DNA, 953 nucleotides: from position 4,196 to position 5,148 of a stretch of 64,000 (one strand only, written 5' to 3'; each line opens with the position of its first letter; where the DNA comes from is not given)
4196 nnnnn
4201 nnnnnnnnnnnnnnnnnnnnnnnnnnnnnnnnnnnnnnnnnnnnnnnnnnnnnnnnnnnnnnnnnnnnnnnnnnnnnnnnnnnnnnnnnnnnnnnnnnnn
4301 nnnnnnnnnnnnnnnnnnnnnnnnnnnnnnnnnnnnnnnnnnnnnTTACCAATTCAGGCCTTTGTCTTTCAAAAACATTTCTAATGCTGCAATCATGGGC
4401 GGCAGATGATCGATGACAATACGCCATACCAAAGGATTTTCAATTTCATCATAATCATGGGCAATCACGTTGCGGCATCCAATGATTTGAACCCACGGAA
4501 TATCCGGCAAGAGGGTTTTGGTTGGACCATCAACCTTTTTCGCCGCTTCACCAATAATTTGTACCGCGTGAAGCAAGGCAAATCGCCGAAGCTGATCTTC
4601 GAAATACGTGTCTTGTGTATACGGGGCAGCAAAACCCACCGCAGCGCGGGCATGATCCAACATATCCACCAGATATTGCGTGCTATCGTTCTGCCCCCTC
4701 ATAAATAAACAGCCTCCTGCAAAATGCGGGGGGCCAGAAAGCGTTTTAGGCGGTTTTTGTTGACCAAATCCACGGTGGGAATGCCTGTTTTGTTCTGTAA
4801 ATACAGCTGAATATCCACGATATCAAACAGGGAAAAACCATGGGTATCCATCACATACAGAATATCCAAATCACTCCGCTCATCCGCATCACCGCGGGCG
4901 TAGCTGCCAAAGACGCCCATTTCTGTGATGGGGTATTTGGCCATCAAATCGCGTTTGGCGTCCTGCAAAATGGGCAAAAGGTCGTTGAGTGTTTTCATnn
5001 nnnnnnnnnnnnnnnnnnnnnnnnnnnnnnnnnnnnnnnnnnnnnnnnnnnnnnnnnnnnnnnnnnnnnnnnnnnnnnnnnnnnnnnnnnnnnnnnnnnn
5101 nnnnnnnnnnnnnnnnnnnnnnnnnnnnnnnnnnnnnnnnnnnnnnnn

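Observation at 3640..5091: Two tandem MntA/HepT modules that share a near-identical 145-bp 5' segment but carry different C-termini and HepT partners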

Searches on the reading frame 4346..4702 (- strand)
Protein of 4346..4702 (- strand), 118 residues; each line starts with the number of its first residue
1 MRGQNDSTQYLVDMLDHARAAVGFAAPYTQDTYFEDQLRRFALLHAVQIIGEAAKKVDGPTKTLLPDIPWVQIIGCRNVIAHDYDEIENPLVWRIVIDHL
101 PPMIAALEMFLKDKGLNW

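Call 4: search_protein_families(library=pfam, proteins=[window:4346-4702:-], max_evalue=0.01)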
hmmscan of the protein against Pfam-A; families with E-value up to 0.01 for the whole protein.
window:4346-4702:- (118 aa): 1 family
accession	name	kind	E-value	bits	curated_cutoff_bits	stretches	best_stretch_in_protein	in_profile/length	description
PF01934.22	HepT-like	-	4.1e-19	68.9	23.5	1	14-108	1-118/120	Ribonuclease HepT-like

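Call 12: find_encoding_contigs(protein=window:4346-4702:-, flank=6000, max_places=10)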
Protein window:4346-4702:- (118 aa): 20 contigs read that carry it; 10 places shown.
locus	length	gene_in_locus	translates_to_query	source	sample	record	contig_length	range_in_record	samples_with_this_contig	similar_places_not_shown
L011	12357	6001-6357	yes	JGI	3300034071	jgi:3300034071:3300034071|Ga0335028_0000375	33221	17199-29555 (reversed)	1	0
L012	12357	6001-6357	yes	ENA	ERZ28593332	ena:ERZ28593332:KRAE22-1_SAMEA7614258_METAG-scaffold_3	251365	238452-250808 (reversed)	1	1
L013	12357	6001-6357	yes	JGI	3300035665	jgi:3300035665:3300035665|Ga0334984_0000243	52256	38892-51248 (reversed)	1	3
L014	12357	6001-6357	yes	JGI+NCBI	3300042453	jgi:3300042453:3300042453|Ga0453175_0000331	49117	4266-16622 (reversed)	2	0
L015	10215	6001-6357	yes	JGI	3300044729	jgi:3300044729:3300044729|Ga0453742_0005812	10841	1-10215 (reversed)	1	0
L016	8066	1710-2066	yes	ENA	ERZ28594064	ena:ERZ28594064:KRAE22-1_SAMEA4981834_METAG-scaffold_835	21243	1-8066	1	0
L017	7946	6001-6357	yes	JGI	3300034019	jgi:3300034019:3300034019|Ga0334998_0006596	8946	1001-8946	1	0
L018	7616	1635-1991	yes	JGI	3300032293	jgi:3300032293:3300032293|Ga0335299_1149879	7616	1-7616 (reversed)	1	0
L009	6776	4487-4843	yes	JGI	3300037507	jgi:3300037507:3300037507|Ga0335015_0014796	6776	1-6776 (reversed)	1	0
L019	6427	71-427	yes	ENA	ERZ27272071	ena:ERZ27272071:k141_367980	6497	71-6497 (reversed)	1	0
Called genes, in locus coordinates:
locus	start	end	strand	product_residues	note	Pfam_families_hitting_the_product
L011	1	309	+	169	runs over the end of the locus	PF00466:Ribosomal_L10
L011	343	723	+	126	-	PF16320:Ribosomal_L12_N, PF00542:Ribosomal_L12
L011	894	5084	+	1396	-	PF04563:RNA_pol_Rpb2_1, PF04561:RNA_pol_Rpb2_2, PF04565:RNA_pol_Rpb2_3, PF10385:RNA_pol_Rpb2_45, PF00562:RNA_pol_Rpb2_6, PF04560:RNA_pol_Rpb2_7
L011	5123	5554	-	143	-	-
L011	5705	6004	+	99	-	PF01909:NTP_transf_2, PF18765:Polbeta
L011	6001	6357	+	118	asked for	PF01934:HepT-like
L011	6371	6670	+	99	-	PF01909:NTP_transf_2, PF18765:Polbeta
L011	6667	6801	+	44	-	-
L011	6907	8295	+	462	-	PF00890:FAD_binding_2 (weak), PF01134:GIDA, PF01266:DAO (faint), PF07992:Pyr_redox_2, PF12831:FAD_oxidored, PF13738:Pyr_redox_3, PF00070:Pyr_redox, PF02852:Pyr_redox_dim, +3 more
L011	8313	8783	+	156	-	PF03449:GreA_GreB_N, PF01272:GreA_GreB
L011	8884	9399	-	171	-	PF00571:CBS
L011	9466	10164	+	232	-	PF00106:adh_short, PF01370:Epimerase (weak), PF13561:adh_short_C2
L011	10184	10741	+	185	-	PF00255:GSHPx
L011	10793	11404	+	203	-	PF03602:Cons_hypoth95, PF05175:MTS, PF13847:Methyltransf_31, PF08241:Methyltransf_11 (weak), PF13649:Methyltransf_25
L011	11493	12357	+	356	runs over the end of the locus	PF13776:DUF4172, PF02661:Fic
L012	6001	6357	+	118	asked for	PF01934:HepT-like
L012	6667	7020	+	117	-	PF01934:HepT-like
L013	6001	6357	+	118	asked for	PF01934:HepT-like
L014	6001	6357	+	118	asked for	PF01934:HepT-like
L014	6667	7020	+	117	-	PF01934:HepT-like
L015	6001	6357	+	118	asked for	PF01934:HepT-like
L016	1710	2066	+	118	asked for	PF01934:HepT-like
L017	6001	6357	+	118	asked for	PF01934:HepT-like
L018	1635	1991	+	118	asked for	PF01934:HepT-like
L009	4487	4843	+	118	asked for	PF01934:HepT-like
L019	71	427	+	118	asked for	PF01934:HepT-like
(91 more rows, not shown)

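Call 52: search_solved_structures(query=window:4346-4702:-, max_evalue=0.01, show_alignments=2)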
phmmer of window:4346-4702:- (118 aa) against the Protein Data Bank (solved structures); distinct sequences matched with E-value up to 0.01: 0.

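Call 55: search_protein_families(library=ncbifam, proteins=[window:4346-4702:-], max_evalue=0.001)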
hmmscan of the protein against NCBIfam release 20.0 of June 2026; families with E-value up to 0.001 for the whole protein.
window:4346-4702:- (118 aa): 1 family
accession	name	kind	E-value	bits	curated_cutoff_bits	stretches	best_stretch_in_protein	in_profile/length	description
NF047751.1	HepT_toxin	equivalog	2.2e-07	30.8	60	1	70-101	84-115/120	type VII toxin-antitoxin system HepT family RNase toxin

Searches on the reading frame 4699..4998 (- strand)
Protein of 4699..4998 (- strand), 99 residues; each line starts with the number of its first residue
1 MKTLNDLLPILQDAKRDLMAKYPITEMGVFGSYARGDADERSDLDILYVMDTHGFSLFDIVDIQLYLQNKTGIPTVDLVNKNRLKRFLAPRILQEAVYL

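Call 4: search_protein_families(library=pfam, proteins=[window:4699-4998:-], max_evalue=0.01)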
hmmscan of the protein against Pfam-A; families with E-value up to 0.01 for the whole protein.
window:4699-4998:- (99 aa): 2 families
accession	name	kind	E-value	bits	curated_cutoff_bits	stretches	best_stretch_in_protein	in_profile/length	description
PF01909.29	NTP_transf_2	-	8.6e-12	45.7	21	1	15-98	5-92/93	Nucleotidyltransferase domain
PF18765.7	Polbeta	-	2e-09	37.9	26.9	1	23-97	12-85/93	Polymerase beta, Nucleotidyltransferase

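Call 28: find_homologous_proteins(query=window:4699-4998:-, max_evalue=0.00001)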
Query window:4699-4998:- (99 aa): 13 proteins with E <= 0.00001 among 24 candidates.
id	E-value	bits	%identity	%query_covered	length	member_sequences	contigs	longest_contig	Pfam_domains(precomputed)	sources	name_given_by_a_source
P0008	1.8e-57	209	100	100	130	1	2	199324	PF18765.8,PF01909.30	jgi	jgi:hypothetical protein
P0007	5.8e-57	207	99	100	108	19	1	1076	PF18765.8,PF01909.30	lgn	-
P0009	6.5e-56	204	98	100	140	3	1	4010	PF18765.8,PF01909.30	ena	-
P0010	6.6e-56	204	98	100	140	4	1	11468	PF18765.8,PF01909.30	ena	-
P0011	9.3e-48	178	86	100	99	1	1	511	PF18765.8,PF01909.30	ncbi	-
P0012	1.8e-46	174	90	93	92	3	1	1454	PF18765.8,PF01909.30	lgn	-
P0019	1.0e-40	155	78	99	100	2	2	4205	PF18765.8,PF01909.30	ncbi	ncbi:MAG: nucleotidyltransferase family protein [Holosporales bacterium]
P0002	1.3e-25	107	76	75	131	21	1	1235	PF18765.8,PF01909.30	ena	-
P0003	2.9e-19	87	67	68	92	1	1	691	PF18765.8,PF01909.30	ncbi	ncbi:MAG: nucleotidyltransferase family protein [Alphaproteobacteria bacterium]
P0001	1.6e-10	59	62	62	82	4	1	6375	PF01909.30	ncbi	ncbi:MAG: nucleotidyltransferase family protein [bacterium]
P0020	4.1e-7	48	38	96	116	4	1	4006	PF18765.8,PF01909.30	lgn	-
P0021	6.4e-7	47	38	97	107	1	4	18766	PF18765.8,PF01909.30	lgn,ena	-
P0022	7.5e-7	47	37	83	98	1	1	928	PF18765.8,PF01909.30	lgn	-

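Call 31: find_encoding_contigs(protein=P0019, flank=5000, max_places=4)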
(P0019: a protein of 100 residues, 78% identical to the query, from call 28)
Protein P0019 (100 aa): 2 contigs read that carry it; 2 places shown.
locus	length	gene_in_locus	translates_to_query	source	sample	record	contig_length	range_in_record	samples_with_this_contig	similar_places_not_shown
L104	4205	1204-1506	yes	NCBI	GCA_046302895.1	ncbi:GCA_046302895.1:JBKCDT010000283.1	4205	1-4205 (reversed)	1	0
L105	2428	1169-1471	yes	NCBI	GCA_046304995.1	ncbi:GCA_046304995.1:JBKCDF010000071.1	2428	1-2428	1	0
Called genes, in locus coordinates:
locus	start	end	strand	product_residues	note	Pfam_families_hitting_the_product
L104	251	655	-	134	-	PF01850:PIN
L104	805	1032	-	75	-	PF04014:MazE_antitoxin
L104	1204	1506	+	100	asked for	PF01909:NTP_transf_2, PF18765:Polbeta (weak)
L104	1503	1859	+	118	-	PF01934:HepT-like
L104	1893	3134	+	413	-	PF00202:Aminotran_3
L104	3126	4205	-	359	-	?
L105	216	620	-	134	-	PF01850:PIN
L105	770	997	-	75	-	PF04014:MazE_antitoxin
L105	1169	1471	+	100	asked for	PF01909:NTP_transf_2, PF18765:Polbeta (weak)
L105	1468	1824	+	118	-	PF01934:HepT-like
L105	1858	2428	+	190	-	PF00202:Aminotran_3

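Call 53: search_solved_structures(query=window:4699-4998:-, max_evalue=0.01, show_alignments=2)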
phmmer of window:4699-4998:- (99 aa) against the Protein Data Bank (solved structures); distinct sequences matched with E-value up to 0.01: 2.
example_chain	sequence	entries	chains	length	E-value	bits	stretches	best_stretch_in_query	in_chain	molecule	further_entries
1wot_A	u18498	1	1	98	5.5e-09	39.4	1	11-97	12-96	PUTATIVE MINIMAL NUCLEOTIDYLTRANSFERASE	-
2rff_A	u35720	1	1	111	0.0005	23.5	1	8-83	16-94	Putative nucleotidyltransferase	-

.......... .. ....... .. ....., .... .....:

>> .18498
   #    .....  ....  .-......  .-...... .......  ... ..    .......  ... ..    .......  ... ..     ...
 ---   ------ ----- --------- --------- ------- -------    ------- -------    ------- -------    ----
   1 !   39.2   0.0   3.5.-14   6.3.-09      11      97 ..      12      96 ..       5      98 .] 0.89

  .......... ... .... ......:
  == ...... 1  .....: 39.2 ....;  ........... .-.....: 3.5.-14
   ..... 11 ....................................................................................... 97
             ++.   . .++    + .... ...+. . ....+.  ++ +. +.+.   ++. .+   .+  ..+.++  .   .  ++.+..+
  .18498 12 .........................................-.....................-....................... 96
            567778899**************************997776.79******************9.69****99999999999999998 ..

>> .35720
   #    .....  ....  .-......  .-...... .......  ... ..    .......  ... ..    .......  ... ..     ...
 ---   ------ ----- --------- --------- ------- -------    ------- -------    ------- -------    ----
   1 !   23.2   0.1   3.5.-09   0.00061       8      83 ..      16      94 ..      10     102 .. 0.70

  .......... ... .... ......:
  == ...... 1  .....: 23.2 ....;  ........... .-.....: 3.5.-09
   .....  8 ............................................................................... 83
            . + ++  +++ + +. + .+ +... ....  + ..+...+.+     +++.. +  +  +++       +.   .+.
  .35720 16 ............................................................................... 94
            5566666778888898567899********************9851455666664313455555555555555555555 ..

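Call 55: search_protein_families(library=ncbifam, proteins=[window:4699-4998:-], max_evalue=0.001)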
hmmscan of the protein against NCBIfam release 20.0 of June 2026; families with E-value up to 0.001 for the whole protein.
window:4699-4998:- (99 aa): 2 families
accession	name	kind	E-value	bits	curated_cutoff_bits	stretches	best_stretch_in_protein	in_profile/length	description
NF047752.1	MntA_antitoxin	equivalog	1.9e-11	43.8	60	1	21-97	4-78/106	type VII toxin-antitoxin system MntA family adenylyltransferase antitoxin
NF051895.1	anti_phage_HalB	equivalog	2e-05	24.3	190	1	29-64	4-41/211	anti-phage Hailong system nucleotidyltransferase HalB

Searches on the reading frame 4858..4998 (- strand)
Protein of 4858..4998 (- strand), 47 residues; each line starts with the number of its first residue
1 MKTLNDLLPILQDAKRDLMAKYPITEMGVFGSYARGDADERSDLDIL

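Call 18: find_homologous_proteins(query=window:4858-4998:-, max_evalue=0.001)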
Query seq(47 aa) (47 aa): 1 proteins with E <= 0.001 among 5 candidates.
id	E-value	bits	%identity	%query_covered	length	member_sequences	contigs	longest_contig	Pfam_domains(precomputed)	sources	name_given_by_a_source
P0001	5.6e-8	50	97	62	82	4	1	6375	PF01909.30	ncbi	ncbi:MAG: nucleotidyltransferase family protein [bacterium]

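Call 42: search_protein_representatives(protein=window:4858-4998:-)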
Query: 47 residues. Proteins with E-value up to 0.001 (for the whole library): 245; up to 1e-10: 1; up to 1e-30: 0. The best 150 are listed.
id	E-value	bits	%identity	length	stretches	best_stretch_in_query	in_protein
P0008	4.7e-22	91.4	100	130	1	1-47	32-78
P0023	4.6e-10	54.5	70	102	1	1-47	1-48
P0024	1.9e-09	52.6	57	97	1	1-47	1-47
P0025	4.2e-09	51.6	62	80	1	6-47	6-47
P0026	6.8e-09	50.9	54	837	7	2-20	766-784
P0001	1.8e-08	49.6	97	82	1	19-47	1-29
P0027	4.9e-08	48.3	62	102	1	1-47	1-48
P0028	7.1e-08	47.8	60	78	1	1-47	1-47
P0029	1.1e-07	47.1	54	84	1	2-47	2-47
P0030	2.0e-07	46.4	46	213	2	1-47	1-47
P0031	2.0e-07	46.4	59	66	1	1-46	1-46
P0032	2.8e-07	45.9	55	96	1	3-46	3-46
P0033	3.9e-07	45.5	57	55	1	1-47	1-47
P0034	4.7e-07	45.2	53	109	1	3-47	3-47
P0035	5.3e-07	45.1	57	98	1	2-47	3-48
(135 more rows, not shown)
